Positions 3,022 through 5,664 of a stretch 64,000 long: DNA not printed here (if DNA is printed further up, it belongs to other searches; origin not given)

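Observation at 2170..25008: MacB/FtsX-type ABC machine encoded directly upstream of two giant surface proteins: candidate dedicated export/assembly module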

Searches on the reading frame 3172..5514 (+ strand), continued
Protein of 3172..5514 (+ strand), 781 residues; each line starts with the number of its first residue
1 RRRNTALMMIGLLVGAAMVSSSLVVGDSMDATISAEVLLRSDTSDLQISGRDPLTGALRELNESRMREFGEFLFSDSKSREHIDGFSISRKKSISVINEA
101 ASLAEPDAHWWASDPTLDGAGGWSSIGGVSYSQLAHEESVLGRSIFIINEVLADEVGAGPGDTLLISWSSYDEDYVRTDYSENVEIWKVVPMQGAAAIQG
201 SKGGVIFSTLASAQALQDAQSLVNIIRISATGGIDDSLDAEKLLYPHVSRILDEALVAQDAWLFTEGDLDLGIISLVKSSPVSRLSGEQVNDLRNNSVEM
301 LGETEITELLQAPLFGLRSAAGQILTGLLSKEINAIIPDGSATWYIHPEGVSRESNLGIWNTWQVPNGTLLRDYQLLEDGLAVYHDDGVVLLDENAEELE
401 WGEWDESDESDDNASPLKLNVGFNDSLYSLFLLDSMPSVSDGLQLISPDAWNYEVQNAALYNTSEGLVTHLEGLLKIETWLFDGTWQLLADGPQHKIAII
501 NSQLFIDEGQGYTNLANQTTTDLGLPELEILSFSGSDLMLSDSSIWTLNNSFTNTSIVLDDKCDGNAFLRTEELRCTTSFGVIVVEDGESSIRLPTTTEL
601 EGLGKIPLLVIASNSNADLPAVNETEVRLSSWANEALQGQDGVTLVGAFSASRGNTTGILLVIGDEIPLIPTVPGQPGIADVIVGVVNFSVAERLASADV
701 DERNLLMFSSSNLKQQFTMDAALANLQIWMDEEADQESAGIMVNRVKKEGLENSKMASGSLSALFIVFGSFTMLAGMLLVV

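Call 77: find_encoding_contigs(protein=P0111, flank=10000, max_places=3)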
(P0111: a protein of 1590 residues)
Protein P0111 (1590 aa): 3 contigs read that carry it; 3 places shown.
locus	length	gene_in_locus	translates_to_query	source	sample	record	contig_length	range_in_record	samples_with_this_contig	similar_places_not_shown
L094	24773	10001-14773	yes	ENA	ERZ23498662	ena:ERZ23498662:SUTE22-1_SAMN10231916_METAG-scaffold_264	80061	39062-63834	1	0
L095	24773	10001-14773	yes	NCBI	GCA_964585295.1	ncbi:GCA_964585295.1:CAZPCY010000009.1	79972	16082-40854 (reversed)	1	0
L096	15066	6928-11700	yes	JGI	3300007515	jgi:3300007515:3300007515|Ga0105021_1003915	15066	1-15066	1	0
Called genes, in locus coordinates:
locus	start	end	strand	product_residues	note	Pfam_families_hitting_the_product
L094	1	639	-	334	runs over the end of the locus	PF02900:LigB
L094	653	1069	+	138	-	-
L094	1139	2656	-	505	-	PF00171:Aldedh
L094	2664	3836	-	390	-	PF06089:Asparaginase_II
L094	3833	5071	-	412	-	PF00296:Bac_luciferase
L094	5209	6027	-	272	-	PF00106:adh_short, PF13561:adh_short_C2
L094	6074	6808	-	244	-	PF00551:Formyl_trans_N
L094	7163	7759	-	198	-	PF09335:VTT_dom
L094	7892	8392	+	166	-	PF17146:PIN_6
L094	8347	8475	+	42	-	-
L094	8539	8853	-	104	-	PF02416:TatA_B_E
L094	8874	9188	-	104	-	PF02597:ThiS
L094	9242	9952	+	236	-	PF13191:AAA_16 (weak), PF13555:AAA_29 (faint), PF00005:ABC_tran, PF13304:AAA_21 (faint)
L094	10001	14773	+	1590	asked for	PF12704:MacB_PCD (weak), PF02687:FtsX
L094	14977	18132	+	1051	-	-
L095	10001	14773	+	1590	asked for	PF12704:MacB_PCD (weak), PF02687:FtsX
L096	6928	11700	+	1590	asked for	PF12704:MacB_PCD (weak), PF02687:FtsX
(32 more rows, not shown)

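Call 81: fold_search(model_id=the predicted structure, library=pdb)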
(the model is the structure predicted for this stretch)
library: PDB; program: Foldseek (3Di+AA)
matches with E <= 10: 626; with E <= 0.001: 28
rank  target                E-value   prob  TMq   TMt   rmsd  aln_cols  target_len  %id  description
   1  5udf_C                8.6e-08  1.00  0.21  0.67   4.6       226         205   10  Structure of the N-terminal domain of lipoprotein-releasing system transmembrane protein LolE from Acinetobacter bauma (released 2017-01-18)
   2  7arh_E                1.9e-07  1.00  0.23  0.40  11.3       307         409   13  LolCDE in complex with lipoprotein (released 2021-04-07)
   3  5udf_D                2.3e-07  1.00  0.21  0.68   4.6       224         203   11  Structure of the N-terminal domain of lipoprotein-releasing system transmembrane protein LolE from Acinetobacter bauma (released 2017-01-18)
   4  9rld_E                3.0e-07  1.00  0.21  0.37  12.9       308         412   13  LolCDE complex with Lpp lipoprotein (released 2026-01-21)
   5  7ark_E                3.2e-07  1.00  0.22  0.38  12.8       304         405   13  LolCDE in complex with AMP-PNP in the closed NBD state (released 2021-04-07)
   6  5udf_A                3.8e-07  1.00  0.20  0.65   5.8       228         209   11  Structure of the N-terminal domain of lipoprotein-releasing system transmembrane protein LolE from Acinetobacter bauma (released 2017-01-18)
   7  9rlc_E                6.9e-07  1.00  0.22  0.38  12.9       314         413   15  LolCDE complex with Lpp lipoprotein (released 2026-01-21)
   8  5udf_B                8.5e-07  1.00  0.19  0.66   5.0       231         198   10  Structure of the N-terminal domain of lipoprotein-releasing system transmembrane protein LolE from Acinetobacter bauma (released 2017-01-18)
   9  9xro_E                8.5e-07  1.00  0.20  0.38  12.0       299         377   13  LolCDE in complex with SMT-738_3 (released 2026-03-18)
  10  9rli_E                1.2e-06  1.00  0.22  0.41  13.2       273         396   15  LolCDEdelta(235-252) complex with Pal lipoprotein (released 2026-01-21)
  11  7v8i_C                1.6e-06  1.00  0.19  0.33  13.7       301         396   13  LolCD(E171Q)E with bound AMPPNP in nanodiscs (released 2022-08-31)
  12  9xro_C                1.7e-06  1.00  0.19  0.37  13.9       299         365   12  LolCDE in complex with SMT-738_3 (released 2026-03-18)
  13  9rld_C                2.0e-06  1.00  0.20  0.35  14.8       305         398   12  LolCDE complex with Lpp lipoprotein (released 2026-01-21)
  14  7mdx_A                2.7e-06  1.00  0.19  0.34  14.7       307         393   13  LolCDE nucleotide-free (released 2021-08-11)
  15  6f3z_C                3.2e-06  1.00  0.17  0.52  13.1       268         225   10  Complex of E. coli LolA and periplasmic domain of LolC (released 2018-07-25)
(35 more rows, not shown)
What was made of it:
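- On Type VII ABC transporters (MacB/FtsX superfamily): ECD1: the confident part of the AF2 model matches LolE, LolC and MacB periplasmic domains, TM 0.65-0.68 (call 81).
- Closest known: LolCDE. Same: The ECD1 core superposes best on the LolE and LolC periplasmic domains (call 81).
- The ECD1 core superposes on LolE, LolC and MacB periplasmic domains (call 81). The ECD1 core resembles LolC/E (call 81).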

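Call 82: search_solved_structures(query=A5, max_evalue=1)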
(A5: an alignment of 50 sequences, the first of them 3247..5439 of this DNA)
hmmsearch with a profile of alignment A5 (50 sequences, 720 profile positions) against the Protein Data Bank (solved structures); distinct sequences matched with E-value up to 1: 3.
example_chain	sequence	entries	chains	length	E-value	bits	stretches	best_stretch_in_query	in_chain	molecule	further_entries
7mdx_B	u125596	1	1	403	0.21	13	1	103-213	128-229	Lipoprotein-releasing system transmembrane protein LolE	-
7arh_E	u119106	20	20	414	0.22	13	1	103-213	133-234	Lipoprotein-releasing system transmembrane protein LolE | Lipoprotein transporter subunit LolE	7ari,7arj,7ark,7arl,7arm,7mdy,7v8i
9rli_E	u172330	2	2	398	0.33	12.4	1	103-207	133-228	Lipoprotein-releasing system transmembrane protein LolE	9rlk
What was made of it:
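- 3955..5358 (+): ECD1 insert (about aa 361-828), beta-rich; not aligned in the outgroup relatives compared and no match to any solved structure. No PDB match with a 50-sequence profile (call 82).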

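Call 98: find_related_loci(query=P0114, collection=metagenome_contigs, flank=10000)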
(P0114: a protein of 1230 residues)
Query P0114 (1230 aa) in metagenome_contigs; peptide patterns used: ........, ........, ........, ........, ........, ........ (x = any residue, [..] = any of these).
18 stretches matched a pattern; 4 encode a relative of the query (tblastn E <= 1e-3); 4 distinct loci.
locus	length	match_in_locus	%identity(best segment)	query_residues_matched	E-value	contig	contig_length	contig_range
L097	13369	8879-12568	100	1-1230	0e+0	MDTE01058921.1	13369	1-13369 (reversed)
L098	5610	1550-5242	88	1-1230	0e+0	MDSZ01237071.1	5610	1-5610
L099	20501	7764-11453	82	1-1230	0e+0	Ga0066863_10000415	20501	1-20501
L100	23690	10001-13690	82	1-1230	0e+0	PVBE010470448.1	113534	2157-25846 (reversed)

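Call 102: search_protein_families(library=pfam, proteins=[L100:242-1276:+, L100:1286-2098:-, L100:2253-4253:+, L100:4243-6972:+, L100:7252-8472:-, L100:8012-8623:-, L100:8266-8766:+, L099:11512-15516:+, L100:17855-23689:+], max_evalue=0.001)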
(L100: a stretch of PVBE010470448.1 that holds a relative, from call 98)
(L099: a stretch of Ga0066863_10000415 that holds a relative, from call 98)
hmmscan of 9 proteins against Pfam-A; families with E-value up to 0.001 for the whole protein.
L100:242-1276:+ (344 aa): 0 families

L100:1286-2098:- (270 aa): 1 family
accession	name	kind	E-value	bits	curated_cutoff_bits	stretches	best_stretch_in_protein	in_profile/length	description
PF01487.21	DHquinase_I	-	2.2e-22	80.7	22.2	1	12-259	1-227/230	Type I 3-dehydroquinase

L100:2253-4253:+ (666 aa): 4 families
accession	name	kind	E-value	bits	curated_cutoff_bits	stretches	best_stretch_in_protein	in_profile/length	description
PF00204.31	DNA_gyraseB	-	4.4e-57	192.8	27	1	222-395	1-172/173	DNA gyrase B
PF00986.26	DNA_gyraseB_C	-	1.6e-27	95.9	29.8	1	591-655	2-63/63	DNA gyrase B subunit, carboxyl terminus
PF01751.28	Toprim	-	6.8e-17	61.9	23.1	1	424-556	1-95/96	Toprim domain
PF02518.31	HATPase_c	-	4.1e-16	59.8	26.4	1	31-173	2-110/111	Histidine kinase-, DNA gyrase B-, and HSP90-like ATPase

L100:4243-6972:+ (909 aa): 2 families
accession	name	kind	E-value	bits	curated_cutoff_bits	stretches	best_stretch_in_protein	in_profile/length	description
PF00521.26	DNA_topoisoIV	-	3.1e-147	491.4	31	1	41-500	1-431/432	DNA gyrase/topoisomerase IV, subunit A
PF03989.18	DNA_gyraseA_C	-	4.7e-39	132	27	5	534-571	3-40/48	DNA gyrase C-terminal domain, beta-propeller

L100:7252-8472:- (406 aa): 1 family
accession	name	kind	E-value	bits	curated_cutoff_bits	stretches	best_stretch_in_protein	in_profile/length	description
PF04018.18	VCA0040-like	-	9.9e-54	182.9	26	1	110-360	1-240/246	Undecaprenyl phosphate translocase-like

L100:8012-8623:- (203 aa): 0 families

L100:8266-8766:+ (166 aa): 1 family
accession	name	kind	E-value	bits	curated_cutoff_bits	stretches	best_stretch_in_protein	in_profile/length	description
PF17146.10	PIN_6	-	2.1e-09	38.1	27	1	10-97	2-87/87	PIN domain of ribonuclease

L099:11512-15516:+ (1334 aa): 0 families

L100:17855-23689:+ (1945 aa): 0 families

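Call 110: list_cluster_members(proteins=[L099:11512-15513:+, L003:9015-13007:+, P0007, L100:242-1273:+, L100:1286-2095:-])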
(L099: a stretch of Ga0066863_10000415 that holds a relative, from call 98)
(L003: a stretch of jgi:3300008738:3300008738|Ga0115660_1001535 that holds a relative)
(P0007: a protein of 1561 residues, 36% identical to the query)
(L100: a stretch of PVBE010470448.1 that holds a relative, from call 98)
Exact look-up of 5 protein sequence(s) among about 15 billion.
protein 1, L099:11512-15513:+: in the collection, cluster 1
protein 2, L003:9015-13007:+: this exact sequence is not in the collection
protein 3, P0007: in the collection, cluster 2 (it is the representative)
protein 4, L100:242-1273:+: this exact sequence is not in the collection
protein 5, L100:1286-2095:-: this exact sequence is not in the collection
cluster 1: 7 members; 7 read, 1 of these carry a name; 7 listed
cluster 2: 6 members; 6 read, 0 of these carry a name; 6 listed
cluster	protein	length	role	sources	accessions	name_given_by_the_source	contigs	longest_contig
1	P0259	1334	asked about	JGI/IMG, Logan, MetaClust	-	\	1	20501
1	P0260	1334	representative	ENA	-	-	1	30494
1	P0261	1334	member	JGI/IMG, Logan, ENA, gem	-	-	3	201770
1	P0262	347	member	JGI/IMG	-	-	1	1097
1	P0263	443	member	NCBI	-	-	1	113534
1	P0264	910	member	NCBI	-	-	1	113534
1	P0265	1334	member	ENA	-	-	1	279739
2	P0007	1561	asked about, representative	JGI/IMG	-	-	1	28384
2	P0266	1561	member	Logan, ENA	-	-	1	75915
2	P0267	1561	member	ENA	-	-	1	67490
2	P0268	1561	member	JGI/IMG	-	-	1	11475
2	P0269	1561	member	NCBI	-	-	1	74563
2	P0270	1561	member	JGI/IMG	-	-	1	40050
